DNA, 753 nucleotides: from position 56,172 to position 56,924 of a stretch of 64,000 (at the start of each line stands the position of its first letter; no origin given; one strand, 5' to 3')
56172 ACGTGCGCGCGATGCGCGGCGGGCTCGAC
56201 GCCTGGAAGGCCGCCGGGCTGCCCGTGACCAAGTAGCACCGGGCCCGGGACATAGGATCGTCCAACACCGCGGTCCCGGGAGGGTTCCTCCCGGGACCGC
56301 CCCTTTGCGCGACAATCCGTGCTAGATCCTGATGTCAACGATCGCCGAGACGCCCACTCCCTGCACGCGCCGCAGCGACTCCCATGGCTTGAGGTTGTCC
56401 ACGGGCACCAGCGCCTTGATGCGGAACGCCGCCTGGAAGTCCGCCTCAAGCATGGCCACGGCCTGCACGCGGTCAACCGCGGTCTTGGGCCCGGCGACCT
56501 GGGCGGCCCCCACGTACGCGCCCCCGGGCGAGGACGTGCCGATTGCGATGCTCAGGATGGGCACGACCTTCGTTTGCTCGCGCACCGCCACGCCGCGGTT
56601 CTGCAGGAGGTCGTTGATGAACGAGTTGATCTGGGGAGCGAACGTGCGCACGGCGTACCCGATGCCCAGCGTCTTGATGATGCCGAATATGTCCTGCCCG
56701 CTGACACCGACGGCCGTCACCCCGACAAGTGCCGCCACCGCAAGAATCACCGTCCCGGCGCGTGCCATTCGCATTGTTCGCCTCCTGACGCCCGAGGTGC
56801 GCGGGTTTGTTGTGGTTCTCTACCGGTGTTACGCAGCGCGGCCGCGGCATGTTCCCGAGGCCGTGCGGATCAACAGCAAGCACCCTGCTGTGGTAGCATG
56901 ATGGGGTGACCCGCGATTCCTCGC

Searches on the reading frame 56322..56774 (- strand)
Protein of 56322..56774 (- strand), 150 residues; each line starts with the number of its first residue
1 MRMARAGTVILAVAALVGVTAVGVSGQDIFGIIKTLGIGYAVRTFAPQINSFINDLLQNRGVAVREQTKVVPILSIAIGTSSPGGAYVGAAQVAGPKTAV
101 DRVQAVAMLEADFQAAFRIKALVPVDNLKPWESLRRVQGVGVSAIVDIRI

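Call 77: search_protein_families(library=pfam, proteins=[window:56322-56774:-], max_evalue=0.00001)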
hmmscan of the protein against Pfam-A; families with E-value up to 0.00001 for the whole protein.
window:56322-56774:- (150 aa): 0 families

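Call 82: find_encoding_contigs(protein=window:56322-56774:-, flank=4000, max_places=6)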
Protein window:56322-56774:- (150 aa): 2 contigs read that carry it; 1 place shown.
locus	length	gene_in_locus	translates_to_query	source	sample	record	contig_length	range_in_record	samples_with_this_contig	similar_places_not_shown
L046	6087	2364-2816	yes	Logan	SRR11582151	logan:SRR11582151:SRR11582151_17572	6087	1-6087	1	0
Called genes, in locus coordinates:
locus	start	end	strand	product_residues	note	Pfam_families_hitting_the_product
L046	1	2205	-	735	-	?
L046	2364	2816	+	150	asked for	-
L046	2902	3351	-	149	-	PF00581:Rhodanese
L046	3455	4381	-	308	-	PF03916:NrfD, PF14589:NrfD_2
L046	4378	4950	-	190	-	PF13237:Fer4_10 (faint), PF12800:Fer4_4 (faint), PF12838:Fer4_7 (weak), PF13183:Fer4_8 (faint), PF13247:Fer4_11, PF00037:Fer4 (weak), PF12797:Fer4_2 (weak), PF12837:Fer4_6 (weak), +2 more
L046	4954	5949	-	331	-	PF00384:Molybdopterin, PF01568:Molydop_binding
